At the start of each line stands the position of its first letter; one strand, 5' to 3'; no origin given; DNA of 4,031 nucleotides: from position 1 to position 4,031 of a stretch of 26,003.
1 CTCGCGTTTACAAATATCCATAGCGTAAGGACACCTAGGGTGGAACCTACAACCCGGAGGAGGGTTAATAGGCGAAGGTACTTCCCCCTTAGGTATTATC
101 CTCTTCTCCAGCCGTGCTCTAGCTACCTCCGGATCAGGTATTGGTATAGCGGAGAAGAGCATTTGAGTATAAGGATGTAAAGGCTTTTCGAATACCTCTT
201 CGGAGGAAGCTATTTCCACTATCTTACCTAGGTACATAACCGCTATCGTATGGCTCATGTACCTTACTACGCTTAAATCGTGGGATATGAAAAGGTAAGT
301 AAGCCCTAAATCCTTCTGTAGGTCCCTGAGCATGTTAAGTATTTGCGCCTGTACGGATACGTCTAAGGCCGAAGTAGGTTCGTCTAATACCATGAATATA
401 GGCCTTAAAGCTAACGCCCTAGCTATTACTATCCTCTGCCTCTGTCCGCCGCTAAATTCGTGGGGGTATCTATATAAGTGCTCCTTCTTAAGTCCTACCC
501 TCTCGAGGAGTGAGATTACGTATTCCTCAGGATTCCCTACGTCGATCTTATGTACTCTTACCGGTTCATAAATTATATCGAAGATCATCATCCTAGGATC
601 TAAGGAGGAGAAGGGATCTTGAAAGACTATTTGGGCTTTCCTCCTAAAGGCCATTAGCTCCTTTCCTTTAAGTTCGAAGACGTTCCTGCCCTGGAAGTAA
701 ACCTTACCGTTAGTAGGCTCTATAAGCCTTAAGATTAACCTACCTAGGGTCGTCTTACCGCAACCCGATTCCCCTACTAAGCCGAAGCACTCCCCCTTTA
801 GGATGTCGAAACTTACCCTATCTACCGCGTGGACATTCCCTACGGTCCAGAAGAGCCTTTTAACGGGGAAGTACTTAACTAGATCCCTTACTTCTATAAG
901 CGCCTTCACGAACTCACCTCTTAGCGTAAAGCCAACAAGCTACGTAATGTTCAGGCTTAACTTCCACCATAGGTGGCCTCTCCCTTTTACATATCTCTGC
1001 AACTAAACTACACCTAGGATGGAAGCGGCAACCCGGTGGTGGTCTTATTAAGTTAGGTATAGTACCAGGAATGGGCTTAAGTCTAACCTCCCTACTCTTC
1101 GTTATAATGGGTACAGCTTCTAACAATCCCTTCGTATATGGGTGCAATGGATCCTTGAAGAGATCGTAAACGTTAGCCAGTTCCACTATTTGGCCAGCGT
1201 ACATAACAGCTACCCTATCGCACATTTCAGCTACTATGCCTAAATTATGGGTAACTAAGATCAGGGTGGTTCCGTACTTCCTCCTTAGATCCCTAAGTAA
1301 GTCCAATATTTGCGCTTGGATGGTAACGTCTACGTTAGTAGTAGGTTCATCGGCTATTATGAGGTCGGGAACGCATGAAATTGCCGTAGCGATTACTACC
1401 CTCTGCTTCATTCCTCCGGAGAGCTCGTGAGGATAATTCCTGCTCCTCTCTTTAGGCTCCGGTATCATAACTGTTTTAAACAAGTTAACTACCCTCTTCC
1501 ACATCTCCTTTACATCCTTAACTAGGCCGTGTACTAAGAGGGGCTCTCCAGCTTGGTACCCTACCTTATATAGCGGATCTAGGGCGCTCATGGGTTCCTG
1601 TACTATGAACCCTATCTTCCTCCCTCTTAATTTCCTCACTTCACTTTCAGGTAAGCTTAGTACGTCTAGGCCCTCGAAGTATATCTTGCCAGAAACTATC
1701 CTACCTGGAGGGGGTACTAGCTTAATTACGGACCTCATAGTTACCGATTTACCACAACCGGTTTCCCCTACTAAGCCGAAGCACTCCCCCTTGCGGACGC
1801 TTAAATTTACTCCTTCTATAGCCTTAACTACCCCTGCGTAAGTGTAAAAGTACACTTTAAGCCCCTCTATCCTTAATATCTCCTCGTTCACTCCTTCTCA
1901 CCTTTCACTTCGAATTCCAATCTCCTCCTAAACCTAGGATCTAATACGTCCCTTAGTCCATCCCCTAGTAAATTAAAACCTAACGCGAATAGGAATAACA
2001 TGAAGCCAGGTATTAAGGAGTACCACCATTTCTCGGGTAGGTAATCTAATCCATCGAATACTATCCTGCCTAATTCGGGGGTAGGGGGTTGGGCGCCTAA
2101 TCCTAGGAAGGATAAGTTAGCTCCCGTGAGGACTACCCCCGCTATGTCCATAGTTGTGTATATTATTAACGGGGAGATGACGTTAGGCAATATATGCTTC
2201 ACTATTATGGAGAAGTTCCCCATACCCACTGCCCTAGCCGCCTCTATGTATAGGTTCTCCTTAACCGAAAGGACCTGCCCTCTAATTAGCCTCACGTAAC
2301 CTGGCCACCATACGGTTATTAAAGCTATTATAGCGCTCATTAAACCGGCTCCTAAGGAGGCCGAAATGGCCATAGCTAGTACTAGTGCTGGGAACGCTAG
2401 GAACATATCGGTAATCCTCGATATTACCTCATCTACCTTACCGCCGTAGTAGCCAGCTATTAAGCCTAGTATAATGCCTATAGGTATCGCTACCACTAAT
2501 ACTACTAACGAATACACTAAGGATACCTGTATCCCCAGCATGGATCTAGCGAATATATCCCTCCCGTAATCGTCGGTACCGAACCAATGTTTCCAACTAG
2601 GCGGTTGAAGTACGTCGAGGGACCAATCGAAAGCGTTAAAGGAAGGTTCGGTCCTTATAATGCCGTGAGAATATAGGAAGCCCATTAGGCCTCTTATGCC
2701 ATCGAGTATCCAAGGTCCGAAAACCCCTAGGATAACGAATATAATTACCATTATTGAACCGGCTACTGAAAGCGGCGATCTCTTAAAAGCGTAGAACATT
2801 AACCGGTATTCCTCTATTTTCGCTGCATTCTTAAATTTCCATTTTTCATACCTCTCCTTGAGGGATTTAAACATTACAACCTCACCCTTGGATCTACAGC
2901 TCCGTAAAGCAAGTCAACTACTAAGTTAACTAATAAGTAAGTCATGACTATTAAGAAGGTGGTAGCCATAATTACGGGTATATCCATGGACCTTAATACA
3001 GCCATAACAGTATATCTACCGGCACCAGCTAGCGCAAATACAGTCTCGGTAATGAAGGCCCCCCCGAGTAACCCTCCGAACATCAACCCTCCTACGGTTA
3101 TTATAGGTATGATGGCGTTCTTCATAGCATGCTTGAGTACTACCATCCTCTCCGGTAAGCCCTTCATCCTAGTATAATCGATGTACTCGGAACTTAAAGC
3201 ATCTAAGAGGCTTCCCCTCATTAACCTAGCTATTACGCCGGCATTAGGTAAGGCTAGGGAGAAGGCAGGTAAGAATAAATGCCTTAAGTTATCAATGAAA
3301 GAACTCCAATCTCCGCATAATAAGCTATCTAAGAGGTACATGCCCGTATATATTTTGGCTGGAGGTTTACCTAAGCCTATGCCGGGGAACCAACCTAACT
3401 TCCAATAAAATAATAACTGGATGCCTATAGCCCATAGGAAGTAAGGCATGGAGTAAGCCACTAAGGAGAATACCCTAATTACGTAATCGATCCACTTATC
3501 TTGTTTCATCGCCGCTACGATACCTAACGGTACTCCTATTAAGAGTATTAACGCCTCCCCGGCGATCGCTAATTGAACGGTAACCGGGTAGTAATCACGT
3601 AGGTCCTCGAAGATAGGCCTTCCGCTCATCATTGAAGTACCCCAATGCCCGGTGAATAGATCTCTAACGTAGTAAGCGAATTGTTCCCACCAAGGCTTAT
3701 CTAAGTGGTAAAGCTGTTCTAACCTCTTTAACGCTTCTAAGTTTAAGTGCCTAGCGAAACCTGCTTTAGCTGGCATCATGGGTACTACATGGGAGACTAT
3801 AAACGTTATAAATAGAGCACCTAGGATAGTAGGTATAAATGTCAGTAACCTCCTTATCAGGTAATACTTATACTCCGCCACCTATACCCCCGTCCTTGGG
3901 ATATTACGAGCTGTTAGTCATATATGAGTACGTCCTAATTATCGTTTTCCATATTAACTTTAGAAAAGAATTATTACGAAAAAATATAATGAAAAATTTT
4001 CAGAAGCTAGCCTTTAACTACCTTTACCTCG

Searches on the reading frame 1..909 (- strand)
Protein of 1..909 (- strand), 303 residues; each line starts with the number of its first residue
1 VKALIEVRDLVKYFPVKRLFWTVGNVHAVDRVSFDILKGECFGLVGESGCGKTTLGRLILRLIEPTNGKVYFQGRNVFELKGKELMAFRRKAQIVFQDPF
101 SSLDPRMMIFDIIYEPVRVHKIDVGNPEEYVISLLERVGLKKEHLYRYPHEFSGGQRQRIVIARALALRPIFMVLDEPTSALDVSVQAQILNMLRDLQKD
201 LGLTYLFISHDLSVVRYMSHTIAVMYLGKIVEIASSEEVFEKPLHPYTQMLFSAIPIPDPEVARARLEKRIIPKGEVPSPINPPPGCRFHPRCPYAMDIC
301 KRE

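Call 30: search_protein_families(library=pfam, proteins=[window:1-909:-], max_evalue=0.001)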
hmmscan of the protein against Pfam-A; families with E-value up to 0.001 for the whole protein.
window:1-909:- (303 aa): 5 families
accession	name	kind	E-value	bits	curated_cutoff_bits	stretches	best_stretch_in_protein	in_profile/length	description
PF00005.33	ABC_tran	-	2.5e-31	109.6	25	1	30-180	2-137/137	ABC transporter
PF08352.17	oligo_HPY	-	2.4e-20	73.1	27.1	1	231-300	1-65/65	Oligopeptide/dipeptide transporter, C-terminal region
PF13304.12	AAA_21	-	4.2e-06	27.5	27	0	148-215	234-303/304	AAA domain, putative AbiEii toxin, Type IV TA system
PF02463.25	SMC_N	-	5e-05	23.3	40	1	130-225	122-212/220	RecF/RecN/SMC N terminal domain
PF13401.12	AAA_22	-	0.00022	22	27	1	44-201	10-114/130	AAA domain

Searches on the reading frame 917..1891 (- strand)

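Call 30: search_protein_families(library=pfam, proteins=[window:917-1891:-], max_evalue=0.001)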
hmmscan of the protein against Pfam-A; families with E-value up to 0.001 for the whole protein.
window:917-1891:- (325 aa): 3 families
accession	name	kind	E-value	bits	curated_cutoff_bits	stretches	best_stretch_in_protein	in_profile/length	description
PF00005.33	ABC_tran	-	1.1e-25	91.2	25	1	26-185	2-137/137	ABC transporter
PF08352.17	oligo_HPY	-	2.8e-20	72.9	27.1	1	236-301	1-65/65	Oligopeptide/dipeptide transporter, C-terminal region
PF13304.12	AAA_21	-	9.5e-08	32.9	27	1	93-220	186-303/304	AAA domain, putative AbiEii toxin, Type IV TA system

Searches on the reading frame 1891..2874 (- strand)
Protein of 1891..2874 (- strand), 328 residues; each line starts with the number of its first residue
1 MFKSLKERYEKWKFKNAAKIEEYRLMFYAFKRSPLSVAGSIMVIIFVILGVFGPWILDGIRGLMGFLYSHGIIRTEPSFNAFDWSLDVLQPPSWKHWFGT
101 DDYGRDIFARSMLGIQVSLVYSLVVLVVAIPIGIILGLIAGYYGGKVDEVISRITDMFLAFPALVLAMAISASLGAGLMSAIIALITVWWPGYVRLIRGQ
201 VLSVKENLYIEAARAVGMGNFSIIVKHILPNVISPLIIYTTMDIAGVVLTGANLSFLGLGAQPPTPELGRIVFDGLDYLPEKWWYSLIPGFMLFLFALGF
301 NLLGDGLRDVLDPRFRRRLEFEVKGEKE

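Call 30: search_protein_families(library=pfam, proteins=[window:1891-2874:-], max_evalue=0.001)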
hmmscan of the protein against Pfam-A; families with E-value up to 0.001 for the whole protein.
window:1891-2874:- (328 aa): 2 families
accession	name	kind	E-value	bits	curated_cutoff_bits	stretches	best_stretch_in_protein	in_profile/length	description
PF00528.27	BPD_transp_1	-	4.2e-34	118.3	26.4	1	133-317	1-184/184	Binding-protein-dependent transport system inner membrane component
PF12911.12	OppC_N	-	4.4e-06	26.9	23.9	1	24-56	4-36/53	N-terminal TM domain of oligopeptide transport permease C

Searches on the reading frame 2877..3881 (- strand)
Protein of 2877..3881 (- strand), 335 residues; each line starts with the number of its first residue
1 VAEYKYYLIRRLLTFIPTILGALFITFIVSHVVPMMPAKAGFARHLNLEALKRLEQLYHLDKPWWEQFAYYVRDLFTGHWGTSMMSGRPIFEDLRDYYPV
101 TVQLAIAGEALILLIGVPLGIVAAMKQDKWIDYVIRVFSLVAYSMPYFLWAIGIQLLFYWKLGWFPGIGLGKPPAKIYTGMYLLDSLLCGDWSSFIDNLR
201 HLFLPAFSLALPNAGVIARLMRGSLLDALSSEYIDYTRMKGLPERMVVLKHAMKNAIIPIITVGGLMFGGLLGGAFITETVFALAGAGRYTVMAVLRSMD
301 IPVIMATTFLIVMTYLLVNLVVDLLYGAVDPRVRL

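Call 30: search_protein_families(library=pfam, proteins=[window:2877-3881:-], max_evalue=0.001)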
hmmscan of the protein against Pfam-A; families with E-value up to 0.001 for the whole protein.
window:2877-3881:- (335 aa): 2 families
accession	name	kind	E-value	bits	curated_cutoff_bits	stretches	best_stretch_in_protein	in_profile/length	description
PF00528.27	BPD_transp_1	-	1e-37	130.1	26.4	1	116-334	1-183/184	Binding-protein-dependent transport system inner membrane component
PF19300.4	BPD_transp_1_N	-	8e-07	29.7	23.8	1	7-84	4-93/114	Binding-prot-dependent transport system membrane comp, N-term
